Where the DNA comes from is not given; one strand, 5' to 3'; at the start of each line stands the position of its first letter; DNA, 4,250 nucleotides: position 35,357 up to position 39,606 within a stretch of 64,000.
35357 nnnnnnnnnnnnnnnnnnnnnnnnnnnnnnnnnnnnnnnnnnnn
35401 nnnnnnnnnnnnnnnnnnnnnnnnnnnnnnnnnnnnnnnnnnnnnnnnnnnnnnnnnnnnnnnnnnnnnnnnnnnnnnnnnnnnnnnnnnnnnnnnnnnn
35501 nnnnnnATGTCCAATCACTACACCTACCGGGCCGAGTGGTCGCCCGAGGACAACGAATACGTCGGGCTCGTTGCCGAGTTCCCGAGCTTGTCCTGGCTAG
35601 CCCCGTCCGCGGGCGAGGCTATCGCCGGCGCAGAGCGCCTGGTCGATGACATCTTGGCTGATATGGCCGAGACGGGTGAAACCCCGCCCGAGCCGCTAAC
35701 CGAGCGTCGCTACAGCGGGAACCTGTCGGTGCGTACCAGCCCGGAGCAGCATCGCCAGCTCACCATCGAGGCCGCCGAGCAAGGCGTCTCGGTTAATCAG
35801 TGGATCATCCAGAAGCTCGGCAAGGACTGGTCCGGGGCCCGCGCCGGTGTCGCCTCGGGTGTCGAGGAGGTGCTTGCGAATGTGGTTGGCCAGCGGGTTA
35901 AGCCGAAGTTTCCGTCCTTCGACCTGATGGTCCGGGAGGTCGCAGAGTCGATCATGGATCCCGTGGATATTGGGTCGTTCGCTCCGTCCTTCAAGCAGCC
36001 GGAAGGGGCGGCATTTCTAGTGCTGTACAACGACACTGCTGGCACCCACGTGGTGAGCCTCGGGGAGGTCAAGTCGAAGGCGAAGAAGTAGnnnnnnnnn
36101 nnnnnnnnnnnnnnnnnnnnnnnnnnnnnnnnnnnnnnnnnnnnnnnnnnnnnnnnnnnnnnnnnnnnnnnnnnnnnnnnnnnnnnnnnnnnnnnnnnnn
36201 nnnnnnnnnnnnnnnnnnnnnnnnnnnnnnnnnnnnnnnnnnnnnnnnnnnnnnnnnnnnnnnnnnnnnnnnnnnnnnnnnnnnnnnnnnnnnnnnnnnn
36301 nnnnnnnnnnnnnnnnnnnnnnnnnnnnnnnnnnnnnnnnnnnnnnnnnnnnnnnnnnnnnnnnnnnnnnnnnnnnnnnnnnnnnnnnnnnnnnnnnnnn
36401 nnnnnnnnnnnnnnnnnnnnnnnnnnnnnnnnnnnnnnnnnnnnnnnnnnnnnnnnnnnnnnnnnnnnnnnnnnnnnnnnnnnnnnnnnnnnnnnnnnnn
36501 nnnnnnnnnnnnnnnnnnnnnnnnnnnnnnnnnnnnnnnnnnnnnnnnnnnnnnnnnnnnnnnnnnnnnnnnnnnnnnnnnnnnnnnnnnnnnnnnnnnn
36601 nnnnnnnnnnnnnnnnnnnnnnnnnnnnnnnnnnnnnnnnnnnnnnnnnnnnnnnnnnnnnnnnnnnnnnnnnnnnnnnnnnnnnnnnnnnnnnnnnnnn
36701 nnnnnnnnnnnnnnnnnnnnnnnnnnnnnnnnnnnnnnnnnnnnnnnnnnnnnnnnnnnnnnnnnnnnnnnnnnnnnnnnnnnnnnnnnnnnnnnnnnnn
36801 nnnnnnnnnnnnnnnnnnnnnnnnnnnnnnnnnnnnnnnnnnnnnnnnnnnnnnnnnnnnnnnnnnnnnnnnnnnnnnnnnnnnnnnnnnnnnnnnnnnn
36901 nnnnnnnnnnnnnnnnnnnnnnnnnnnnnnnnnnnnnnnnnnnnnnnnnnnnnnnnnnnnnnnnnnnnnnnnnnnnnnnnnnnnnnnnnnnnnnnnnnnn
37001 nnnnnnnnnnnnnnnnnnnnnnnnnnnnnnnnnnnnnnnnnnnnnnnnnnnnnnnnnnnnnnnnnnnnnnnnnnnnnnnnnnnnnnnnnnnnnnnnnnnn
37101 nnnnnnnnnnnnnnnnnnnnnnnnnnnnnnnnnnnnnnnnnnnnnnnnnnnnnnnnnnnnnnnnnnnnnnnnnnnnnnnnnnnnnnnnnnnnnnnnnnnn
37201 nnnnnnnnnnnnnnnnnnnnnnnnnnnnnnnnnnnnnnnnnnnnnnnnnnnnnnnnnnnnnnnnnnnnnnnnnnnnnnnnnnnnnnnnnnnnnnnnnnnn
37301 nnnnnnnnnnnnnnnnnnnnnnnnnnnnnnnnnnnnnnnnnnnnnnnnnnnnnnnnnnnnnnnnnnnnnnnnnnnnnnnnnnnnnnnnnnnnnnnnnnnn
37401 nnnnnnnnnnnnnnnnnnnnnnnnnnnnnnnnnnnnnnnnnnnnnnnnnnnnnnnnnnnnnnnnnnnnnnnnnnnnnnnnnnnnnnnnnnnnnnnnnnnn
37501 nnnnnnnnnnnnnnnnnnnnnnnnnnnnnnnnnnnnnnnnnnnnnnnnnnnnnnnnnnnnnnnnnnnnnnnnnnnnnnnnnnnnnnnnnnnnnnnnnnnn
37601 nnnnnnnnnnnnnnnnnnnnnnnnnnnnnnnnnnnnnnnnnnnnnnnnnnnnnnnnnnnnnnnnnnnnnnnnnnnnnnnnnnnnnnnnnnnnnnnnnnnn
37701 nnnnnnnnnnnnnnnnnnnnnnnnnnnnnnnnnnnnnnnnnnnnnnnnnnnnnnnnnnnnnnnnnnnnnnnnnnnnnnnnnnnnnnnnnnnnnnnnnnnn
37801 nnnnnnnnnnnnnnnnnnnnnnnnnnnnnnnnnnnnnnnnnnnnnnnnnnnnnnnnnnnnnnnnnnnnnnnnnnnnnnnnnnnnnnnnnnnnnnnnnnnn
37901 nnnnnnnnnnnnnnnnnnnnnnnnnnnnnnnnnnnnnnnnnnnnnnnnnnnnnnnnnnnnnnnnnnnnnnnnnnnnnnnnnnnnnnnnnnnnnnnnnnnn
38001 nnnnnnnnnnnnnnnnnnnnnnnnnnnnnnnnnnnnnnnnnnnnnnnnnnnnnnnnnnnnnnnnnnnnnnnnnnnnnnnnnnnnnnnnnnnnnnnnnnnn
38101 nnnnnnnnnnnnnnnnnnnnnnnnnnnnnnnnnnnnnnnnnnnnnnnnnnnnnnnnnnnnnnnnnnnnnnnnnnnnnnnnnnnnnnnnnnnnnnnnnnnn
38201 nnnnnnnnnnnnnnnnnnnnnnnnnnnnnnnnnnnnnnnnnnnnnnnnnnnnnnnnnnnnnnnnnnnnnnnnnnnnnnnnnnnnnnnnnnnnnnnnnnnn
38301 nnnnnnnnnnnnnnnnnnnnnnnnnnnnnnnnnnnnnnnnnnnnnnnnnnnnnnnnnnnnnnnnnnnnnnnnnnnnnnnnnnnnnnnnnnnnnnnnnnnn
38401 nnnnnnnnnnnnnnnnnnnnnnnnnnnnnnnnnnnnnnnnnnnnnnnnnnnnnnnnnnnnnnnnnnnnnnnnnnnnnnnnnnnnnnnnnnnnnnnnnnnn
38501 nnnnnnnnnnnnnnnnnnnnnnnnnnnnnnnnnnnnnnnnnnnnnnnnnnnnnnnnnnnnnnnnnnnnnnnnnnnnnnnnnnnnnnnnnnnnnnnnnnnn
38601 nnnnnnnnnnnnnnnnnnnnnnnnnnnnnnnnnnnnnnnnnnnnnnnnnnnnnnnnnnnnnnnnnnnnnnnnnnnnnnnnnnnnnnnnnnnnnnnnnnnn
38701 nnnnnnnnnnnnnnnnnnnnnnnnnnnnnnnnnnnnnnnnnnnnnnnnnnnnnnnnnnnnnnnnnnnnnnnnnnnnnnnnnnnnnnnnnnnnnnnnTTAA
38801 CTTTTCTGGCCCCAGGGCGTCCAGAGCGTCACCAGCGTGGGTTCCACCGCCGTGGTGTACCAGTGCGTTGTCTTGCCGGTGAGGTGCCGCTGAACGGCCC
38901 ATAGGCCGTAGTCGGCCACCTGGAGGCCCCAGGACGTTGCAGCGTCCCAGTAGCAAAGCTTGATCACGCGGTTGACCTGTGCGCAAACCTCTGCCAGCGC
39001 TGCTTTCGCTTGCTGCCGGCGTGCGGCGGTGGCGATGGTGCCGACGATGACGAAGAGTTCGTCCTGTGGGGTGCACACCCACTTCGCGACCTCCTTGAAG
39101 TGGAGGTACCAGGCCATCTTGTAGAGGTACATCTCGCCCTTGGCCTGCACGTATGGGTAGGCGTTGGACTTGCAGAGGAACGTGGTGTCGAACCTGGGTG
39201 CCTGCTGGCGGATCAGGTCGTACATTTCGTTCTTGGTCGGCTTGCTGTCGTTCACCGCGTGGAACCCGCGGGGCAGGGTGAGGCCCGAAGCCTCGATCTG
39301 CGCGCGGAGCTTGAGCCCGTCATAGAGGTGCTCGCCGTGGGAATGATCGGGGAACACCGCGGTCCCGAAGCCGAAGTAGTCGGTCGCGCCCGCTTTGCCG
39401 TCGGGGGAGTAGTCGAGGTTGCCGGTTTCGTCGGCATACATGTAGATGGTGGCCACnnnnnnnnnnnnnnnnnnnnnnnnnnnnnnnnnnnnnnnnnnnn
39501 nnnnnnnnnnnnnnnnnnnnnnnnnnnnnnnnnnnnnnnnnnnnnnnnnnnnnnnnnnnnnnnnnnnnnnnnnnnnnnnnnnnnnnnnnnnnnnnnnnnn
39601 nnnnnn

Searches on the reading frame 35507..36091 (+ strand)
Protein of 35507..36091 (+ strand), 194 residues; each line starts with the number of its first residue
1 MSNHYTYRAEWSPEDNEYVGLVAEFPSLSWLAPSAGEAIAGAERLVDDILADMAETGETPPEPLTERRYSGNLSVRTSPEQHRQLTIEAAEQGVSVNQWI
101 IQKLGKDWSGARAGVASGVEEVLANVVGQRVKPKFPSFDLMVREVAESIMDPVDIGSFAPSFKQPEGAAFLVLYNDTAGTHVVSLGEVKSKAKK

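Call 55: search_protein_families(library=pfam, proteins=[window:35507-36091:+], max_evalue=0.001)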
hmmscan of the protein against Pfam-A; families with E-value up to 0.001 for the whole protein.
window:35507-36091:+ (194 aa): 1 family
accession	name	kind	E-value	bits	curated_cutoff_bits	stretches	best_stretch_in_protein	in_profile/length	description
PF05534.18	HicB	-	3.7e-16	59.2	21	1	59-104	6-51/51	HicB family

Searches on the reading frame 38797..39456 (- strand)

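Call 4: search_protein_families(library=pfam, proteins=[window:38797-39456:-], max_evalue=1)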
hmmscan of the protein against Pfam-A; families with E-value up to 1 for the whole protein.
window:38797-39456:- (219 aa): 1 family
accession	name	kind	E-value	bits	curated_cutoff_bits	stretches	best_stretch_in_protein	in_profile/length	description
PF12686.12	DUF3800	-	1.9e-07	32.3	21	1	5-191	1-149/149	Protein of unknown function (DUF3800)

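Call 9: search_protein_families(library=ncbifam, proteins=[window:38797-39456:-], max_evalue=1)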
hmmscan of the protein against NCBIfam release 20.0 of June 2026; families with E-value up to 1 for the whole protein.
window:38797-39456:- (219 aa): 1 family
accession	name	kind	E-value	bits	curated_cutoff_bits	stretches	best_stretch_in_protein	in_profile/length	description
TIGR04245.1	nodulat_NodA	subfamily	0.085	12.4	175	1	175-216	77-118/193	NodA family N-acyltransferase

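Call 10: search_protein_families(library=phrogs, proteins=[window:38797-39456:-], max_evalue=0.1)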
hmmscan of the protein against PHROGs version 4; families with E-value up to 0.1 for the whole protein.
window:38797-39456:- (219 aa): 0 families

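Call 76: search_protein_families(library=padloc, proteins=[window:38797-39456:-], max_evalue=0.01)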
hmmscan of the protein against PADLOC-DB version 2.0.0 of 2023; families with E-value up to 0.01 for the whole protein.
window:38797-39456:- (219 aa): 0 families
